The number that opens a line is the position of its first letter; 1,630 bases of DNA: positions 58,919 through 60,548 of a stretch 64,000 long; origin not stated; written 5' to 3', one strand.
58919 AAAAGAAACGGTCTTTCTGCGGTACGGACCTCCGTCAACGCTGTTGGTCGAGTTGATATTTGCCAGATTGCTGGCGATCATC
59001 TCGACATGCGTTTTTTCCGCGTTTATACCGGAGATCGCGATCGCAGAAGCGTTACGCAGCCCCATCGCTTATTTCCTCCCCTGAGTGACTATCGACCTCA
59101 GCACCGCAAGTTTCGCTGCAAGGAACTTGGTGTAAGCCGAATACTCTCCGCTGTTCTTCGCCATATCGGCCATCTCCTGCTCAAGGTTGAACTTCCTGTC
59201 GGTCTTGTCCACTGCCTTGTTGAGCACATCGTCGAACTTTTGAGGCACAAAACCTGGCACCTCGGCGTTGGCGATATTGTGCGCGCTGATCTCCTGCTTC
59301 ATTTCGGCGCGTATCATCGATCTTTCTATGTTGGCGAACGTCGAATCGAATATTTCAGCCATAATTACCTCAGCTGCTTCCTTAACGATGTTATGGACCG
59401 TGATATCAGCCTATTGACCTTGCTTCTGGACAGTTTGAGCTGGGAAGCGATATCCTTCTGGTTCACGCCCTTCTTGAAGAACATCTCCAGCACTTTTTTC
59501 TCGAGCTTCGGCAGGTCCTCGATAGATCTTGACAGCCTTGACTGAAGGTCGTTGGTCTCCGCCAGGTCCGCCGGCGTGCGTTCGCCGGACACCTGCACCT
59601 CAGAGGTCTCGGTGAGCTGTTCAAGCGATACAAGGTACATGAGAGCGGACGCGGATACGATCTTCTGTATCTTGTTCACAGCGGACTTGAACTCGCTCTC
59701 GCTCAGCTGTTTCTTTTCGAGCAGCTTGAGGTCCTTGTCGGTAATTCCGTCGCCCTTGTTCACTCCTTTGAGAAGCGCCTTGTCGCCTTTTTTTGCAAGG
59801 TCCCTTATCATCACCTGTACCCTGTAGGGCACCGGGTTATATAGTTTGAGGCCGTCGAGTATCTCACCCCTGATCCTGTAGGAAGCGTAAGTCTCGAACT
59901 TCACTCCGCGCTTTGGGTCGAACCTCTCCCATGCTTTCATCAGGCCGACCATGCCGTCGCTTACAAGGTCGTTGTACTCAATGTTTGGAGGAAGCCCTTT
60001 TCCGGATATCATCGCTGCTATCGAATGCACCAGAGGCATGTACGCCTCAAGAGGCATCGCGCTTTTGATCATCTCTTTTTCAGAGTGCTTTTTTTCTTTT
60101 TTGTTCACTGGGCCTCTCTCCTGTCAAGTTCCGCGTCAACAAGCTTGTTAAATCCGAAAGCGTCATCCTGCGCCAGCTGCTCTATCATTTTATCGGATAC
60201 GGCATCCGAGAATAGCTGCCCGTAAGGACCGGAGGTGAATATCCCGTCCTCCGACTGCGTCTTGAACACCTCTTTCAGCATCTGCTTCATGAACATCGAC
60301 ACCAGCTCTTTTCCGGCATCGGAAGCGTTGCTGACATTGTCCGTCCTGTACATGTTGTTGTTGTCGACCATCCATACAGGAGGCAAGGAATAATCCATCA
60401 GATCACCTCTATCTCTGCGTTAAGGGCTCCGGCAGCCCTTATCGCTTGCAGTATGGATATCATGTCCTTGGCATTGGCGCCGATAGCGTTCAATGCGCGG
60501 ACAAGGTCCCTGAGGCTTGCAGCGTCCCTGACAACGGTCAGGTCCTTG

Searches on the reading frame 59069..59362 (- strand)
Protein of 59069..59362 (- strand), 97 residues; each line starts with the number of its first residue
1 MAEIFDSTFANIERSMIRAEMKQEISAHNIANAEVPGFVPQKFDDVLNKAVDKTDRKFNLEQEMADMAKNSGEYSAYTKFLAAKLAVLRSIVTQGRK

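Call 67: search_protein_families(library=pfam, proteins=[window:59069-59362:-], max_evalue=10)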
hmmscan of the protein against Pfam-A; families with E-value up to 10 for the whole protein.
window:59069-59362:- (97 aa): 3 families
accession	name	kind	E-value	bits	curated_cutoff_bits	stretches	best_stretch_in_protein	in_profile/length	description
PF00460.25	Flg_bb_rod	-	0.003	17.9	20.7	1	16-38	8-30/31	Flagella basal body rod protein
PF24483.1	DUF7582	-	0.06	13.1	27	1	41-91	54-102/200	Domain of unknown function (DUF7582)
PF04223.18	CitF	-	0.08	12.4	27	1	5-61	287-339/466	Citrate lyase, alpha subunit (CitF)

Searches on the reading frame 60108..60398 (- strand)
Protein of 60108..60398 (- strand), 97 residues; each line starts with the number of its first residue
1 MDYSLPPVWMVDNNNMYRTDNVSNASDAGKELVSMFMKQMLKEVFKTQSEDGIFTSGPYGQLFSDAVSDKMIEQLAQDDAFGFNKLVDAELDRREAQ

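Call 67: search_protein_families(library=pfam, proteins=[window:60108-60398:-], max_evalue=10)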
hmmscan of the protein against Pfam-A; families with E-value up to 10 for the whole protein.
window:60108-60398:- (97 aa): 1 family
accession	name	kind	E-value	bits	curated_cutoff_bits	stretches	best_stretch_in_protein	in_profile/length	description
PF10135.14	Rod-binding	-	0.029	15.4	25.1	1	38-83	1-44/51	Rod binding protein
